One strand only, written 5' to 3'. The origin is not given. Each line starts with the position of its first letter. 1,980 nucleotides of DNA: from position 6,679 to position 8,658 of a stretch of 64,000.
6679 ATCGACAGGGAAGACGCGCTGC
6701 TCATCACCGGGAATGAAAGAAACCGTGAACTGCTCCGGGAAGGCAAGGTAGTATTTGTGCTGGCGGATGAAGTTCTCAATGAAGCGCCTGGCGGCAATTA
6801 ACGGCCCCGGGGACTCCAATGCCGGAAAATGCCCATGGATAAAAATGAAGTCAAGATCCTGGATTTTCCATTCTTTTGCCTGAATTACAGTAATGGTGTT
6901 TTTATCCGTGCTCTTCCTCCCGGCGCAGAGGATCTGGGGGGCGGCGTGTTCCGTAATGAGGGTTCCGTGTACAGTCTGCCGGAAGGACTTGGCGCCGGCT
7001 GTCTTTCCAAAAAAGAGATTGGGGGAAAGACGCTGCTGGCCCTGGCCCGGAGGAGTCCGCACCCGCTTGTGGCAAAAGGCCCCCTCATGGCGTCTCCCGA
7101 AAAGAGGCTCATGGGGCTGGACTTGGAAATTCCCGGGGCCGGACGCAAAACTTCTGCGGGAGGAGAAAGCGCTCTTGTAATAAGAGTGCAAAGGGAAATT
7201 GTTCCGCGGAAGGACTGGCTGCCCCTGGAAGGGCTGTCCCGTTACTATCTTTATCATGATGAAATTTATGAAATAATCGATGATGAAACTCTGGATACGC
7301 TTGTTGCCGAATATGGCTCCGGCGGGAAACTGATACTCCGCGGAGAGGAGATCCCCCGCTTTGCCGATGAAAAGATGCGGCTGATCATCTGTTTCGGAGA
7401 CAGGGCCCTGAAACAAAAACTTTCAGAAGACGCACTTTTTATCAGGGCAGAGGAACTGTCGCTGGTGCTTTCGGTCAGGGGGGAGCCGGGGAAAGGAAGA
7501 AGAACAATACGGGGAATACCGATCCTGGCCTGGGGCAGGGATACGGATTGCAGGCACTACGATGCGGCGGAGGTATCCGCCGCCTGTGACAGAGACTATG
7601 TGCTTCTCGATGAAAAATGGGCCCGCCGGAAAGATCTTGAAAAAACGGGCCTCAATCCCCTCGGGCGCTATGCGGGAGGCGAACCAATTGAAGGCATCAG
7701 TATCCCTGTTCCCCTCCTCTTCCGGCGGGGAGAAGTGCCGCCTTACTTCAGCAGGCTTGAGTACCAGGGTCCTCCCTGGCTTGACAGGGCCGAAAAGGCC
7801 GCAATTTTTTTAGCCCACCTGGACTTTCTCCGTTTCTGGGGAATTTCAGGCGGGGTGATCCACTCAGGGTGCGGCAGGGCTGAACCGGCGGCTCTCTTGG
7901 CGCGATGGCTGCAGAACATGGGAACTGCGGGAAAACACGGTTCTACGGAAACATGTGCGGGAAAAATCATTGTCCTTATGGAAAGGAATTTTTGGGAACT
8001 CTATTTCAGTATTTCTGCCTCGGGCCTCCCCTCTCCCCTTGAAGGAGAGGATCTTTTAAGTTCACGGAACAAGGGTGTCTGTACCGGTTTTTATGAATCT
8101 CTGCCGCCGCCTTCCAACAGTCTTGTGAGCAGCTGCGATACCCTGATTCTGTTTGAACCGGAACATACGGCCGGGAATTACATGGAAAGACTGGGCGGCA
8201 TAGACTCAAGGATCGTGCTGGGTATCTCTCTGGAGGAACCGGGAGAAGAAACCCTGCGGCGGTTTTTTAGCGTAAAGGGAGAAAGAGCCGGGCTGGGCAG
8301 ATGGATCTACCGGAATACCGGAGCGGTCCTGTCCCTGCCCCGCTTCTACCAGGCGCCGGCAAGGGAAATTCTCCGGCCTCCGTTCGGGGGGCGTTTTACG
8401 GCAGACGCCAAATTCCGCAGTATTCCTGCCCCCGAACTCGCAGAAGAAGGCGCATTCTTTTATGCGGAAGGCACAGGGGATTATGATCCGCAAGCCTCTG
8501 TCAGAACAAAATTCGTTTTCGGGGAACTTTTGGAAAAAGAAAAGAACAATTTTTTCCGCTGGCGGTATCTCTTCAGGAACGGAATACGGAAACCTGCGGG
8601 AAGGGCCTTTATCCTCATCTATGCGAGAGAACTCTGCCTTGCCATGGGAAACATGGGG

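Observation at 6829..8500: The TerB protein carries a ~560-aa N-terminal extension that looks like a degenerate SNF2-type ATPase lobe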

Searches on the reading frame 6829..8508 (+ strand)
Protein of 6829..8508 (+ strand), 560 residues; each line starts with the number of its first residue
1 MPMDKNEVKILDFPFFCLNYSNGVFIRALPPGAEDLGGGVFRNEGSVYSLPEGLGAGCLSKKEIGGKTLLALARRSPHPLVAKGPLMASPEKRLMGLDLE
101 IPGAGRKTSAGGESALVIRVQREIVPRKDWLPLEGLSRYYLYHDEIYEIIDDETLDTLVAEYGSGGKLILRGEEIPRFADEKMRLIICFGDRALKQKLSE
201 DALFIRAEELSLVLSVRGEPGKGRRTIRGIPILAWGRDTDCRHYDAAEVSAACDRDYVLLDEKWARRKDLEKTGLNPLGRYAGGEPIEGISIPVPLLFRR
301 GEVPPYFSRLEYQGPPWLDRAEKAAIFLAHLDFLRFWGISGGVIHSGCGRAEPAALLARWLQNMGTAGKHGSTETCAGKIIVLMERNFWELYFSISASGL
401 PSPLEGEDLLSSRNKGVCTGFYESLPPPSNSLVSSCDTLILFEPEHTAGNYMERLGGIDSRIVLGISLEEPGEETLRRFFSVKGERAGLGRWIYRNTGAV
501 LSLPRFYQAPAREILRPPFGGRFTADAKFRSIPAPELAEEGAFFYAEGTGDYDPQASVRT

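Call 10: search_protein_families(library=pfam, proteins=[window:6829-8508:+], max_evalue=10)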
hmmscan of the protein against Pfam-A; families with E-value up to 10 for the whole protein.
window:6829-8508:+ (560 aa): 0 families

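Call 11: search_protein_families(library=ncbifam, proteins=[window:6829-8508:+], max_evalue=1)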
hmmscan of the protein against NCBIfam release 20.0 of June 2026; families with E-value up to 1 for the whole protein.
window:6829-8508:+ (560 aa): 0 families

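Call 21: search_protein_representatives(protein=window:6829-8508:+)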
Query: 560 residues. Proteins with E-value up to 0.001 (for the whole library): 82; up to 1e-10: 57; up to 1e-30: 33. The best 82 are listed.
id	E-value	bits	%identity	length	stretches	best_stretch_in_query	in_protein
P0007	0.0e+00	1084.2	87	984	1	3-560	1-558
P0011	6.1e-98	345.1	47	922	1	4-544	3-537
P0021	2.5e-89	316.6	43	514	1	11-521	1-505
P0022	2.3e-86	306.9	46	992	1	8-548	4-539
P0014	4.1e-82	292.8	42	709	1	6-535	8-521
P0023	2.3e-78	280.4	42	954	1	11-549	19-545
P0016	9.0e-78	278.5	42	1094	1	7-549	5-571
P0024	1.1e-76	274.9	41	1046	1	4-548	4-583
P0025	5.3e-76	272.6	40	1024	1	10-548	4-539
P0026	7.7e-69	249.0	40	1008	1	10-521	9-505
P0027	3.5e-65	236.9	41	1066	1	8-538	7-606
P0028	7.1e-55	202.9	36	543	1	10-499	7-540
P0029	4.6e-54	200.2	33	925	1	27-519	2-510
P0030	7.6e-54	199.5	40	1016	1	15-364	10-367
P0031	9.6e-54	199.1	43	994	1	9-542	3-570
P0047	3.3e-33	131.3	34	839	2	206-519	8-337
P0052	1.5e-24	102.7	26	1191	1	21-512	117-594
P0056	3.5e-20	88.3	27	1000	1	135-466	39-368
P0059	9.8e-18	80.3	27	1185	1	125-445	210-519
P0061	4.3e-16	74.8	29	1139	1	98-345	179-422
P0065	6.0e-14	67.8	23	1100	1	124-525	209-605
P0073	5.5e-10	54.7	29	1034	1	19-356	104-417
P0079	1.0e-07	47.2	26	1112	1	114-345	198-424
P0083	3.1e-06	42.3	29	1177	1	245-347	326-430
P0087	1.9e-05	39.7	28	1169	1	135-354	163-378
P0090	5.2e-05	38.2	25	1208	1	25-352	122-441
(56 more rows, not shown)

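Call 23: search_protein_families(library=pfam, proteins=[P0052, P0059, P0065, P0061, P0079, P0083, P0087, P0090], max_evalue=0.001)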
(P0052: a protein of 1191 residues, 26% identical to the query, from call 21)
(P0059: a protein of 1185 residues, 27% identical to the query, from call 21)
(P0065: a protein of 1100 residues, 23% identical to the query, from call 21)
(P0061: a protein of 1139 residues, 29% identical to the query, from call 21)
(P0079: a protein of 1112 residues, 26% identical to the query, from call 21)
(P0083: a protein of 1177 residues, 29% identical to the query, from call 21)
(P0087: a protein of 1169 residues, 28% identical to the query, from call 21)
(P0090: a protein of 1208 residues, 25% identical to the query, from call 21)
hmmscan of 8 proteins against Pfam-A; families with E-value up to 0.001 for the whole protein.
P0052 (1191 aa): 2 families
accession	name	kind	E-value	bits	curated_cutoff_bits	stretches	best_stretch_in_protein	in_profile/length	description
PF13208.11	TerB_N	-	6.5e-36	124.5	25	1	639-836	28-203/207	TerB N-terminal domain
PF15615.11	TerB_C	-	2.4e-18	67.2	26.3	2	1072-1180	38-145/148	TerB-C domain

P0059 (1185 aa): 2 families
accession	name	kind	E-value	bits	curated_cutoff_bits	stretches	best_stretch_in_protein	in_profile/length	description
PF13208.11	TerB_N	-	1.2e-32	113.8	25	1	631-789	24-167/207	TerB N-terminal domain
PF15615.11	TerB_C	-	7.6e-15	55.8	26.3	2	1104-1174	77-147/148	TerB-C domain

P0065 (1100 aa): 2 families
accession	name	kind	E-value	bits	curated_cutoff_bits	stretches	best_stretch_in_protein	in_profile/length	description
PF13208.11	TerB_N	-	3.9e-34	118.7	25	1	633-763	24-146/207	TerB N-terminal domain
PF15615.11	TerB_C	-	6.8e-12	46.3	26.3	1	944-1090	14-147/148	TerB-C domain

P0061 (1139 aa): 2 families
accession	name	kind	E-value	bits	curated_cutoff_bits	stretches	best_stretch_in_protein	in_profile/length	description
PF13208.11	TerB_N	-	4.9e-21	75.9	25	1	635-756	34-146/207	TerB N-terminal domain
PF15615.11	TerB_C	-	1.1e-07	32.7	26.3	0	925-1049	15-147/148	TerB-C domain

P0079 (1112 aa): 2 families
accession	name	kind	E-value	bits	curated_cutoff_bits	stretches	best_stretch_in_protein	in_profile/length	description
PF13208.11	TerB_N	-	1.9e-28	100.1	25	1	640-776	25-152/207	TerB N-terminal domain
PF15615.11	TerB_C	-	4.6e-13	50.1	26.3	1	946-1102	4-148/148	TerB-C domain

P0083 (1177 aa): 2 families
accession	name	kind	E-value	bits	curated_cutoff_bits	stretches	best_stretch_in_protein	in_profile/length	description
PF13208.11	TerB_N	-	7.8e-32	111.1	25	1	642-842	26-205/207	TerB N-terminal domain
PF15615.11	TerB_C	-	4.8e-21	76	26.3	1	938-1081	3-148/148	TerB-C domain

P0087 (1169 aa): 2 families
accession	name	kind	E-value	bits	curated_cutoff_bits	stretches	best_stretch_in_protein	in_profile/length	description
PF13208.11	TerB_N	-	1.3e-37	130.1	25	1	600-802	26-205/207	TerB N-terminal domain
PF15615.11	TerB_C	-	6.3e-09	36.6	26.3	1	1084-1155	74-141/148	TerB-C domain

P0090 (1208 aa): 2 families
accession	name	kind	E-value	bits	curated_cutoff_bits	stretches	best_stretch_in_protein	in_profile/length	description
PF13208.11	TerB_N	-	9.2e-40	137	25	1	659-850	34-204/207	TerB N-terminal domain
PF15615.11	TerB_C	-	3.1e-20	73.3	26.3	2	1132-1200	78-147/148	TerB-C domain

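Call 30: find_encoding_contigs(protein=P0052, flank=6000, max_places=3)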
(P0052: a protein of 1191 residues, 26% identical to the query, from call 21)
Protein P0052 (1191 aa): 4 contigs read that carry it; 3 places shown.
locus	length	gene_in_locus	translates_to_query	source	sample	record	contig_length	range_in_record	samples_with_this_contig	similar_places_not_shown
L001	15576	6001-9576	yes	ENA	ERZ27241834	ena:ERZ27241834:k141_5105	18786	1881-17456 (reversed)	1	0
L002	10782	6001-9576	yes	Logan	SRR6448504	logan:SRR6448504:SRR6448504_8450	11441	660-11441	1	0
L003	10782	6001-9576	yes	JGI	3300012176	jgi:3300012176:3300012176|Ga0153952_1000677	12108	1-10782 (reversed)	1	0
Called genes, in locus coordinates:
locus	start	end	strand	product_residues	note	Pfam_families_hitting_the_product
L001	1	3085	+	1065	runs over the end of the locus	PF00805:Pentapeptide (faint), PF13576:Pentapeptide_3 (faint), PF13599:Pentapeptide_4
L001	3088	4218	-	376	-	-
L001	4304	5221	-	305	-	PF02899:Phage_int_SAM_1, PF13495:Phage_int_SAM_4 (weak), PF00589:Phage_integrase, PF22823:MrpR_C_cat (weak)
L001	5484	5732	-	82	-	PF03050:DDE_Tnp_IS66 (weak)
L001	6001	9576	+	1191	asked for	PF13208:TerB_N, PF15615:TerB_C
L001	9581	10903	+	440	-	PF10923:BrxC_BrxD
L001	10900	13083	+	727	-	PF04851:ResIII, PF00270:DEAD, PF00271:Helicase_C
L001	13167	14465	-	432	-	PF13730:HTH_36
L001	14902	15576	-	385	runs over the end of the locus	PF06114:Peptidase_M78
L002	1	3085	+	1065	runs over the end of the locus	PF00805:Pentapeptide (faint), PF13576:Pentapeptide_3 (faint), PF13599:Pentapeptide_4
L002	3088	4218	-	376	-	-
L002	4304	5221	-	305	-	PF02899:Phage_int_SAM_1, PF13495:Phage_int_SAM_4 (weak), PF00589:Phage_integrase, PF22823:MrpR_C_cat (weak)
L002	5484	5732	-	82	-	PF03050:DDE_Tnp_IS66 (weak)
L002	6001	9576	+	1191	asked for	PF13208:TerB_N, PF15615:TerB_C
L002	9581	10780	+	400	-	?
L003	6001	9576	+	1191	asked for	PF13208:TerB_N, PF15615:TerB_C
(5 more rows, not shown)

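Call 45: predict_structure(alignment_id=A3)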
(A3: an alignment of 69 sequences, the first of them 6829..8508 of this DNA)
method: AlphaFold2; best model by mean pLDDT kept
length: 560 residues; sequences in the alignment: 69
mean_pLDDT: 87.1   pTM: 0.77
mean pLDDT of the five models: 87.1, 86.7, 86.6, 85.9, 85.7
residues with pLDDT >= 90: 368; 70-90: 103; 50-70: 70; < 50: 19
segments of 3 or more residues with pLDDT < 50: 1-3, 520-522, 526-528, 557-560
pLDDT, mean of each block of 10 residues (from residue 1): 72 97 97 97 97 92 96 91 95 96 68 84 94 97 97 96 94 97 97 96 96 92 84 91 96 94 96 89 87 87 77 92 97 94 93 96 78 64 96 94 92 92 87 83 82 89 95 88 89 96 73 52 50 58 56 52
secondary structure, 60 per line:
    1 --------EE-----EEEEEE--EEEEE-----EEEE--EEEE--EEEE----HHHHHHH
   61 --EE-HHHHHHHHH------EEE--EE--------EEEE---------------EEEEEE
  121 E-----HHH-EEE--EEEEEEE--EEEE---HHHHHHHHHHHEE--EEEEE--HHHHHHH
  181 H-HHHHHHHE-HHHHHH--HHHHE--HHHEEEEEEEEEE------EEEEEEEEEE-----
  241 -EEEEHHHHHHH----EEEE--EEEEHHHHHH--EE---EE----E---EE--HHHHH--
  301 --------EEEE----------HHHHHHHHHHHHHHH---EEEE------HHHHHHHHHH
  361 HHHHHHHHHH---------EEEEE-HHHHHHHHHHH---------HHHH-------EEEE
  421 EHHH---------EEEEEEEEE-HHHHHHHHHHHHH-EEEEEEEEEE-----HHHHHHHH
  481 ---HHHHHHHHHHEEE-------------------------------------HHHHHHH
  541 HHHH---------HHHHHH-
elements in order: E16-21 E24-28 E34-37 E40-43 E46-49 H54-60 H66-74 E81-83 E96-99 E115-121 E131-133 E136-142 E145-148 H152-162 E167-171 H174-181 H183-189 H192-197 H200-203 E210-219 E226-235 E242-245 H246-252 E257-260 E263-266 H267-272 H294-298 E309-312 H323-337 E341-344 H351-370 E380-384 H386-396 H406-409 E417-421 E434-442 H444-456 E458-467 H473-480 H484-493 E494-496 H534-544 H554-559

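Call 49: fold_search(model_id=the predicted structure, library=pdb)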
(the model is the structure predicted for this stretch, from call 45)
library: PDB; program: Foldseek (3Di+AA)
matches with E <= 10: 689; with E <= 0.001: 11
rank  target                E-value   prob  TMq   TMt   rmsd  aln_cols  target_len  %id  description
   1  7tn2_W                1.6e-05  1.00  0.24  0.16  30.7       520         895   10  Composite model of a Chd1-nucleosome complex in the nucleotide-free state derived from 2.3A and 2.7A Cryo-EM maps (released 2022-03-02)
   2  9n6h_K                2.6e-05  0.98  0.18  0.14  24.8       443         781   12  2.54 A S.cerevisiae Chd1[L886G/L889G/L891G]-nucleosome 1:1 complex (released 2025-06-11)
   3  3mwy                  3.7e-05  0.99  0.21  0.18  25.7       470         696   11  Crystal structure of the chromodomain-ATPase portion of the yeast Chd1 chromatin remodeler (released 2010-09-29)
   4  5jxr_A                1.2e-04  1.00  0.22  0.20  18.8       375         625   13  Crystal structure of MtISWI (released 2016-12-07)
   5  9gd1_W                2.0e-04  0.94  0.18  0.13  25.3       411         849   11  Structure of Chd1 bound to a hexasome-nucleosome complex with a dyad-to-dyad distance of 103 bp. (released 2024-09-18)
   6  8v7l_W                2.8e-04  1.00  0.25  0.31   5.9       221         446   16  Cryo-EM structure of singly-bound SNF2h-nucleosome complex with SNF2h at inactive SHL2 (conformation 2) (released 2024-03-20)
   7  2fwr_A                3.8e-04  1.00  0.20  0.25  13.9       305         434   12  Structure of Archaeoglobus Fulgidis XPB (released 2006-04-18)
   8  5ld2_D                6.4e-04  0.98  0.20  0.19  18.1       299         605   11  Cryo-EM structure of RecBCD+DNA complex revealing activated nuclease domain (released 2016-10-05)
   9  7zb5_E                7.2e-04  1.00  0.20  0.09   6.8       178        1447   13  Mot1(1-1836):TBP:DNA - post-hydrolysis complex dimer (released 2023-04-05)
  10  9rl4_I                8.1e-04  1.00  0.21  0.16   7.4       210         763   12  Structure of BAF in complex with OCT4-SOX2-bound nucleosome - SHL-6 (released 2026-02-11)
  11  5tnu_B                8.1e-04  0.96  0.19  0.25  28.2       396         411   10  S. tokodaii XPB II crystal structure at 3.0 Angstrom resolution (released 2017-11-01)
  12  7zke_E                1.5e-03  1.00  0.22  0.09   7.1       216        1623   12  Mot1:TBP:DNA - pre-hydrolysis state (released 2023-04-26)
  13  9jnt_K                1.6e-03  1.00  0.20  0.21   7.1       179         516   12  Structure of isw1-nucleosome complex in ADP* state (released 2025-04-09)
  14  5eaw_A                1.6e-03  0.85  0.22  0.13  26.8       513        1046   10  Crystal structure of Dna2 nuclease-helicase (released 2015-11-18)
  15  7nn0_B                1.6e-03  0.75  0.19  0.19  25.0       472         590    9  Crystal structure of the SARS-CoV-2 helicase in complex with AMP-PNP (released 2021-03-24)
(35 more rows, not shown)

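Call 62: list_cluster_members(proteins=[P0052, P0059, P0065, P0061, P0079, P0087, P0090, P0047, P0056, P0073])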
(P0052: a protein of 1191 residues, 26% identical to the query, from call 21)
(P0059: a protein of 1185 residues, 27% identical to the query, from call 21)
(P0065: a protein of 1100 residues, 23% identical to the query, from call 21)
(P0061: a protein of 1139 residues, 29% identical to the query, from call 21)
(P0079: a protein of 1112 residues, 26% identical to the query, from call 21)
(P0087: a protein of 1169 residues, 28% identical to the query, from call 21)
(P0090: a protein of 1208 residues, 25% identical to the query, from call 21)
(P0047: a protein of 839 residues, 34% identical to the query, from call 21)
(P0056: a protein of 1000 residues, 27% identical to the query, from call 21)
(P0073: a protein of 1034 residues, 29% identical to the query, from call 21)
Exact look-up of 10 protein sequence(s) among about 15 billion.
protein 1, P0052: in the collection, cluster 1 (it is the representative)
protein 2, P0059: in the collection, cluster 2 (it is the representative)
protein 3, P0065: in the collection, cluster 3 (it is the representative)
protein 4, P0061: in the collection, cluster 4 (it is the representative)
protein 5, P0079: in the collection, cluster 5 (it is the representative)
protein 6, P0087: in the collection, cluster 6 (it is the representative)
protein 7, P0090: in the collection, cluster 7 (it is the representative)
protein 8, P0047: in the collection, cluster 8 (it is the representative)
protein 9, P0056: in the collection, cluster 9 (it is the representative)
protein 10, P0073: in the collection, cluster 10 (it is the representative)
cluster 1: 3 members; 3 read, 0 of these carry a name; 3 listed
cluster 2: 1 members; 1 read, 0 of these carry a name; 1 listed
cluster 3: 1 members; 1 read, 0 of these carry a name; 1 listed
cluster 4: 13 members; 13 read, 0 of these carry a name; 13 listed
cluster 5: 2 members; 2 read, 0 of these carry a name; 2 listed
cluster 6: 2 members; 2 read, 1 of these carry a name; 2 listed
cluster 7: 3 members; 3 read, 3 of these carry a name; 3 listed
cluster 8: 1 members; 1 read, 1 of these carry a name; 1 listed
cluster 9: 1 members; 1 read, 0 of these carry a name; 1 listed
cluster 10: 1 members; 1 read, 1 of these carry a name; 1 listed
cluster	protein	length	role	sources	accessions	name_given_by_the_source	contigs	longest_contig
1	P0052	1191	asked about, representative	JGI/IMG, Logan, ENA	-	-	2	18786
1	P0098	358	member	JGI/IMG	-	-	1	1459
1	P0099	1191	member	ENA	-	-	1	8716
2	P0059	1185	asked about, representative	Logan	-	-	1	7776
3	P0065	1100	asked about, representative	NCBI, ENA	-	-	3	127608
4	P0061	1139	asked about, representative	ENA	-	-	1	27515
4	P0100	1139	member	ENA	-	-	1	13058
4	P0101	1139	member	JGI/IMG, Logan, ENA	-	-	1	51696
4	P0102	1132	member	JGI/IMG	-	-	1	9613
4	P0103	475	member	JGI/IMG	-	-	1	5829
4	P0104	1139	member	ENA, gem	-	-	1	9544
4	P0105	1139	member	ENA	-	-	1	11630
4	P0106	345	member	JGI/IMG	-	-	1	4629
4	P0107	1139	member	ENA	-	-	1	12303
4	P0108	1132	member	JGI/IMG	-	-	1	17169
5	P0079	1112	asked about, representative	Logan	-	-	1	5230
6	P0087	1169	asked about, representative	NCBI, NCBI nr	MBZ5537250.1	MAG: TerB N-terminal domain-containing protein [Acidobacteriia bacterium] | TerB N-terminal domain-containing protein [Terriglobia bacterium]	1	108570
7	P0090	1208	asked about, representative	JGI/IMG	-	hypothetical protein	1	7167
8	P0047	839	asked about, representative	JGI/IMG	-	hypothetical protein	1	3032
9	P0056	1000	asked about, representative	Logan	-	-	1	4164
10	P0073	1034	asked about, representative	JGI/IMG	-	hypothetical protein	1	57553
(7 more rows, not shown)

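Call 86: fold_search(model_id=the predicted structure, library=viral)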
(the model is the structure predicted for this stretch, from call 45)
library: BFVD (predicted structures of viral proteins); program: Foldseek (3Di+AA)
matches with E <= 10: 957; with E <= 0.001: 9
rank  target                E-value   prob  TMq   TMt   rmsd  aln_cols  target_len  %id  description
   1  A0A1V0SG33            2.2e-04  1.00  0.22  0.15  18.3       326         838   12  Superfamily II DNA or RNA helicase [Hokovirus HKV1]
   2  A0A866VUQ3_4          2.3e-04  0.90  0.18  0.08  24.0       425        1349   10  ORF1ab polyprotein [Lucheng Rn rat coronavirus]
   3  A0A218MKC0            3.3e-04  1.00  0.21  0.26  14.3       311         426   11  Putative ATP-dependent helicase [uncultured virus]
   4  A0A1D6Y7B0            3.3e-04  1.00  0.20  0.40  19.6       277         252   15  (no name in the UniProt tables at hand)
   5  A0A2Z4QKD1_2          5.6e-04  0.87  0.15  0.08  21.3       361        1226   11  Polyprotein (Fragment) [Sclerotinia sclerotiorum endornavirus 4]
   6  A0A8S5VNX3            6.3e-04  0.97  0.22  0.30  22.8       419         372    8  (no name in the UniProt tables at hand)
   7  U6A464                6.7e-04  1.00  0.20  0.32  20.7       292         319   15  VV A18 helicase [Giant Blood Marseillevirus]
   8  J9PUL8                8.5e-04  0.94  0.19  0.19  18.2       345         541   10  Putative type III restriction protein res subunit [Bacillus phage BCD7]
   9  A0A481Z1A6            9.6e-04  1.00  0.21  0.21  15.7       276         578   12  A18-like helicase [Mimivirus LCMiAC02]
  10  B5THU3                1.0e-03  0.69  0.20  0.14  26.9       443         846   11  Helicase (Fragment) [Yellow head virus]
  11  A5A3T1                1.1e-03  1.00  0.21  0.20   6.2       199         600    8  (no name in the UniProt tables at hand)
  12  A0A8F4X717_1          1.2e-03  0.57  0.16  0.07  29.4       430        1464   10  Polyprotein (Fragment) [Rhizoctonia solani endornavirus 10]
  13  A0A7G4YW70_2          1.3e-03  1.00  0.18  0.10   6.6       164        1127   14  (no name in the UniProt tables at hand)
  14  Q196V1                1.3e-03  0.99  0.21  0.33  18.7       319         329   11  Putative helicase 109L [Invertebrate iridescent virus 3]
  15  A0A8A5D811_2          1.4e-03  0.80  0.15  0.08  19.3       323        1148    9  Polyprotein (Fragment) [Neofusicoccum parvum endornavirus 1]
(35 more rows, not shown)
